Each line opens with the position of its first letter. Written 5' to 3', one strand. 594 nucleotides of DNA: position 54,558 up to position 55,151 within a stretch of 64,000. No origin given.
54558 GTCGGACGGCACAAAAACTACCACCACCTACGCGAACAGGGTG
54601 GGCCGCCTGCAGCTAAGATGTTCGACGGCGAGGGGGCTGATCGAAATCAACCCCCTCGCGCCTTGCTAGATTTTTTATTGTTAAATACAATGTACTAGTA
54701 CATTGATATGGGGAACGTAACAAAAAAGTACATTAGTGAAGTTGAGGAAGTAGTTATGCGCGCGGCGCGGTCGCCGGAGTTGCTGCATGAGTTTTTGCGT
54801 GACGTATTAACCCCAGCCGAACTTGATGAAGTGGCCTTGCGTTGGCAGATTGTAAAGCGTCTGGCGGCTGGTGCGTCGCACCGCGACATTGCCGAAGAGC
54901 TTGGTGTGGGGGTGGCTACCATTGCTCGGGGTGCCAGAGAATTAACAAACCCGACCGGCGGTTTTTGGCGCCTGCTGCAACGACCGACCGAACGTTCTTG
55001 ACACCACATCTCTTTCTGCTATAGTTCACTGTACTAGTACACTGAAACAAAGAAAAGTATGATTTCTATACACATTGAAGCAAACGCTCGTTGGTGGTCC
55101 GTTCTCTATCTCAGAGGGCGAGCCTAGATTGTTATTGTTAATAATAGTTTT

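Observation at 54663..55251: Trp regulatory module: TrpR-family repressor, palindromic operators, and an unannotated WW leader peptide with attenuator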

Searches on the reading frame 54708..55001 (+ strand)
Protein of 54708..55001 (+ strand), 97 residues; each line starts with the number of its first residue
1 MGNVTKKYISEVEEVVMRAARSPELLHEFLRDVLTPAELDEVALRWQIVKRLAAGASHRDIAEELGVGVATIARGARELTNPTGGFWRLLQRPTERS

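Call 7: search_protein_families(library=pfam, proteins=[window:54708-55001:+], max_evalue=0.01)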
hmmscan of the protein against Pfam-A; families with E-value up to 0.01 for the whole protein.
window:54708-55001:+ (97 aa): 6 families
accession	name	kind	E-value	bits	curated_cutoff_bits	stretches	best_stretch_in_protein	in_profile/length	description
PF01371.25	Trp_repressor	-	2.7e-17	63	27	1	18-92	11-86/88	Trp repressor protein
PF13384.12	HTH_23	-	1.5e-06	28.2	24.6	1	42-74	4-36/50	Homeodomain-like domain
PF13936.12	HTH_38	-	7.3e-05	22.9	27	1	44-74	9-39/44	Helix-turn-helix domain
PF02796.21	HTH_7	-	0.00088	19.8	23.8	1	47-72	13-38/45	Helix-turn-helix domain of resolvase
PF19960.5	EAD7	-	0.0031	17.7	32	1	26-65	1-40/62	Effector-associated domain 7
PF13551.12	HTH_29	-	0.0043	17.5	28.1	1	45-74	1-31/64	Winged helix-turn helix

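Call 8: search_protein_families(library=ncbifam, proteins=[window:54708-55001:+], max_evalue=0.01)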
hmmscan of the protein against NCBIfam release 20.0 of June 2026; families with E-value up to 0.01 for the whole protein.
window:54708-55001:+ (97 aa): 3 families
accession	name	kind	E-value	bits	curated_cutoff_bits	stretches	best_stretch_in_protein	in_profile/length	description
TIGR01321.1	TrpR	equivalog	2.1e-11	44.1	67.25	1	18-80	17-80/94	trp operon repressor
TIGR02531.1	yecD_yerC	hypoth_equivalog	1.3e-06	28.8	42.2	1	23-87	18-82/88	YerC/YecD family TrpR-related protein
TIGR01884.1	cas_HTH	subfamily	0.00039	19.9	60.2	1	31-80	130-181/202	CRISPR-associated CARF protein Csa3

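Call 11: find_encoding_contigs(protein=window:54708-55001:+, flank=6000, max_places=10)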
Protein window:54708-55001:+ (97 aa): 3 contigs read that carry it; 2 places shown.
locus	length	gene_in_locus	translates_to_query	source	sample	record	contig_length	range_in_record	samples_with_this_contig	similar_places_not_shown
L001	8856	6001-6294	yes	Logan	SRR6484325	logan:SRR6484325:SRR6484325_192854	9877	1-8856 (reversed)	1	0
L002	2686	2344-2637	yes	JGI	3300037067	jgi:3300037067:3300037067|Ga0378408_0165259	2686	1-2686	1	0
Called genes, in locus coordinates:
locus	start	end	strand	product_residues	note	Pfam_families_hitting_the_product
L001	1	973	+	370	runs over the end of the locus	-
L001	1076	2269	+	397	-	PF02784:Orn_Arg_deC_N, PF00278:Orn_DAP_Arg_deC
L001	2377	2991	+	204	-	-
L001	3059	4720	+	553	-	PF16927:HisKA_7TM, PF00512:HisKA, PF02518:HATPase_c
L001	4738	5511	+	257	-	PF00072:Response_reg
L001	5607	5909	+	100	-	PF01817:CM_2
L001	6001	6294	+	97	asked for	PF01371:Trp_repressor, PF13384:HTH_23 (weak)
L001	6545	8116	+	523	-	PF04715:, PF00425:Chorismate_bind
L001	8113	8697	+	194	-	PF00117:GATase, PF07722:Peptidase_C26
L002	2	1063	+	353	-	?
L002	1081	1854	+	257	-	PF00072:Response_reg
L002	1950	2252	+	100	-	PF01817:CM_2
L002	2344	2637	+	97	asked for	PF01371:Trp_repressor, PF13384:HTH_23 (weak)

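Call 12: find_homologous_proteins(query=window:54708-55001:+, max_evalue=0.001)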
Query window:54708-55001:+ (97 aa): 9 proteins with E <= 0.001 among 24 candidates.
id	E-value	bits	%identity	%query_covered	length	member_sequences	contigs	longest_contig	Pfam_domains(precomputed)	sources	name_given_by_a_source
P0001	1.4e-55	203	100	100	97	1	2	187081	PF01371.26,PF13384.13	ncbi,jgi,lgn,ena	ncbi:MAG: Trp family transcriptional regulator [Patescibacteria group bacterium]|jgi:TrpR family trp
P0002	3.8e-41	157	84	95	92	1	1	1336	PF01371.26,PF13384.13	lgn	-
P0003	6.6e-36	140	74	95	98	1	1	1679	PF01371.26,PF13384.13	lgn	-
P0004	1.1e-21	95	52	91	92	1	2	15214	PF01371.26,PF13384.13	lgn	-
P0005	4.6e-21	93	57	81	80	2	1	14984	PF01371.26,PF13384.13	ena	-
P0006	2.4e-20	90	52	88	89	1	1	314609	PF01371.26,PF13384.13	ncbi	-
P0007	4.1e-19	86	52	88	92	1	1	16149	PF01371.26,PF13384.13,PF02796.22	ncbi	-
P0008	8.6e-19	85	51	88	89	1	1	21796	PF01371.26,PF13384.13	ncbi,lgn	-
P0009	8.3e-17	79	51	98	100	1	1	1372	PF01371.26,PF13384.13,PF13936.13,PF02796.22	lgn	-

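Call 14: find_encoding_contigs(protein=P0004, flank=5000, max_places=3)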
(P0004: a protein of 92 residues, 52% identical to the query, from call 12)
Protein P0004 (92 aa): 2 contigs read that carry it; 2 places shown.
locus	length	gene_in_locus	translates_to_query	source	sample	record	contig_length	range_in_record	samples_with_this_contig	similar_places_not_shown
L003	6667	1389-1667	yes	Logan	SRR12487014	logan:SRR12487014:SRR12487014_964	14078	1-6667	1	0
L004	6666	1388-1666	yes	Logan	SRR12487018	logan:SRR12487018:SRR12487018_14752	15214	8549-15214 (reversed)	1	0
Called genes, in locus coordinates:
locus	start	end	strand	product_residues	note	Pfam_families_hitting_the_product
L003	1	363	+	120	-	?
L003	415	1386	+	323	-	PF00579:tRNA-synt_1b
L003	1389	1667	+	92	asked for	PF01371:Trp_repressor, PF13384:HTH_23 (weak)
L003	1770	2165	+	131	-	-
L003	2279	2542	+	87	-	-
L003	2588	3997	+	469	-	PF01336:tRNA_anti-codon, PF00152:tRNA-synt_2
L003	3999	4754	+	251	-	PF02616:SMC_ScpA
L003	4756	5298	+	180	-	PF04079:SMC_ScpB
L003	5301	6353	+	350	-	PF00953:Glycos_transf_4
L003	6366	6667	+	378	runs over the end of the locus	PF01098:FTSW_RODA_SPOVE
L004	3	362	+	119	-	?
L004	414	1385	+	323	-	PF00579:tRNA-synt_1b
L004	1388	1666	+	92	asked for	PF01371:Trp_repressor, PF13384:HTH_23 (weak)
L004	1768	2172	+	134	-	-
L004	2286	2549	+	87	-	-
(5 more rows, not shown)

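Call 15: find_encoding_contigs(protein=P0006, flank=5000, max_places=3)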
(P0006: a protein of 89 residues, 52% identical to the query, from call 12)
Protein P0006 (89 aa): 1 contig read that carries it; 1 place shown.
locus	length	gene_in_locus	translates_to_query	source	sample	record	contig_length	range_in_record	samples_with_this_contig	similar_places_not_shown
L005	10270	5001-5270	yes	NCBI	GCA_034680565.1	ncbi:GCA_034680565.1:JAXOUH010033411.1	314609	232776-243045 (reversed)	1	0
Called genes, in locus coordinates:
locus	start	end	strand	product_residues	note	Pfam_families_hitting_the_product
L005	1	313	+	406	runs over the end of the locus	PF00083:Sugar_tr (weak), PF07690:MFS_1, PF11700:ATG22, PF07690:MFS_1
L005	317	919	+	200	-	PF03575:Peptidase_S51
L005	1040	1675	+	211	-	-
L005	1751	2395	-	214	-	PF21176:RecR_HhH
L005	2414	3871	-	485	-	PF00772:DnaB, PF03796:DnaB_C, PF06745:ATPase (faint), PF13481:AAA_25, PF20720:nSTAND3 (weak)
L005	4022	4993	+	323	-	PF00579:tRNA-synt_1b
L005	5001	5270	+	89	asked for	PF01371:Trp_repressor, PF13384:HTH_23 (weak)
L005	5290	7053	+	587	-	PF00664:ABC_membrane, PF02463:SMC_N, PF00005:ABC_tran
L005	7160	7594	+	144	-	-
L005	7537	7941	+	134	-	-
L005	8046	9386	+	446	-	PF01336:tRNA_anti-codon, PF00152:tRNA-synt_2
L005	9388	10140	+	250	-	PF02616:SMC_ScpA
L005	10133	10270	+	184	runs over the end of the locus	PF04079:SMC_ScpB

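Call 16: find_encoding_contigs(protein=P0007, flank=5000, max_places=3)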
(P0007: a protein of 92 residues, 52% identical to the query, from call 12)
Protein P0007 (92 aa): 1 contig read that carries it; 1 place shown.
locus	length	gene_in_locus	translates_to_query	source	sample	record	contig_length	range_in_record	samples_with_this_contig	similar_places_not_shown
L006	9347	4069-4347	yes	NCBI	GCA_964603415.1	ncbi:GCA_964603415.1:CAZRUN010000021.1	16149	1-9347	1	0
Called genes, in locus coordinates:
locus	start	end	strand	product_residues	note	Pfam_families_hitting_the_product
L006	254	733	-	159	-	PF03796:DnaB_C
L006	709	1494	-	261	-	-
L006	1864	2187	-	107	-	-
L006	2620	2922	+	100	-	-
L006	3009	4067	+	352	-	PF00579:tRNA-synt_1b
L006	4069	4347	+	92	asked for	PF01371:Trp_repressor, PF02796:HTH_7 (faint), PF13384:HTH_23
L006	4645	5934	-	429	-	PF01336:tRNA_anti-codon, PF00152:tRNA-synt_2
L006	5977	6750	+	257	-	PF02616:SMC_ScpA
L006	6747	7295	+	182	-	PF04079:SMC_ScpB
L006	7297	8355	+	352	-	PF00953:Glycos_transf_4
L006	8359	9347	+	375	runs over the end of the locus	PF01098:FTSW_RODA_SPOVE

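Call 18: find_encoding_contigs(protein=P0003, flank=5000, max_places=3)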
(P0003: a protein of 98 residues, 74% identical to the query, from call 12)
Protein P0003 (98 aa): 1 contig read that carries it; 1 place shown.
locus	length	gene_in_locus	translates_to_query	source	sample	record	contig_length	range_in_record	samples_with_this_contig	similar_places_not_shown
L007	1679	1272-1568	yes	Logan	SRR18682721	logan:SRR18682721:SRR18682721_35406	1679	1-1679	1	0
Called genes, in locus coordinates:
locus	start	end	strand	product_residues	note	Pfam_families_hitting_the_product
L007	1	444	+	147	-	?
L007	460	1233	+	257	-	PF00072:Response_reg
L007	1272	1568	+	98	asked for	PF01371:Trp_repressor, PF13384:HTH_23 (weak)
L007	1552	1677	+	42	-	?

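Call 19: find_encoding_contigs(protein=P0002, flank=5000, max_places=3)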
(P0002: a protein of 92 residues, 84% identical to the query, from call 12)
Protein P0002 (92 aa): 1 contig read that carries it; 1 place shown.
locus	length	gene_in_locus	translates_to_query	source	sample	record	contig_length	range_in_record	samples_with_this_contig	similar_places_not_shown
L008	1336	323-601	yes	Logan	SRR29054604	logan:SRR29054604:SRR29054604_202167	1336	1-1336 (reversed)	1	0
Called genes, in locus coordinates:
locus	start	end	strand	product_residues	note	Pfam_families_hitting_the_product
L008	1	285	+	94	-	?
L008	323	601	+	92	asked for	PF01371:Trp_repressor, PF13384:HTH_23 (weak)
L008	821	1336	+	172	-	?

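Call 20: find_encoding_contigs(protein=P0005, flank=5000, max_places=3)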
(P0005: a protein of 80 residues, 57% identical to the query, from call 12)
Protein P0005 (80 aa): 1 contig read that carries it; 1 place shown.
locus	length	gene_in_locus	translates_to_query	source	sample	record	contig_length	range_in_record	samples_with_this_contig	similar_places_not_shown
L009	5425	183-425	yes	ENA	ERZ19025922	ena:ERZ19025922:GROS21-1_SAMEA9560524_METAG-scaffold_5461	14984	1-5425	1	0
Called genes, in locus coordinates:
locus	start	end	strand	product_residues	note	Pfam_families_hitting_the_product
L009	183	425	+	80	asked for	PF01371:Trp_repressor, PF13384:HTH_23 (weak)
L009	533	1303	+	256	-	-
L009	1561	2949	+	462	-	PF01336:tRNA_anti-codon, PF00152:tRNA-synt_2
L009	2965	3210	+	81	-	-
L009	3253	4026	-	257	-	PF01048:PNP_UDP_1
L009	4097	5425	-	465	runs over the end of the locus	PF00702:Hydrolase (faint)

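Call 24: find_related_loci(query=window:54708-55001:+, collection=genome_contigs, flank=5000)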
Query window:54708-55001:+ (97 aa) in genome_contigs; peptide patterns used: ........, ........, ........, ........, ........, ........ (x = any residue, [..] = any of these).
600 stretches matched a pattern, but none encodes a relative of the query by tblastn (E <= 1e-3).
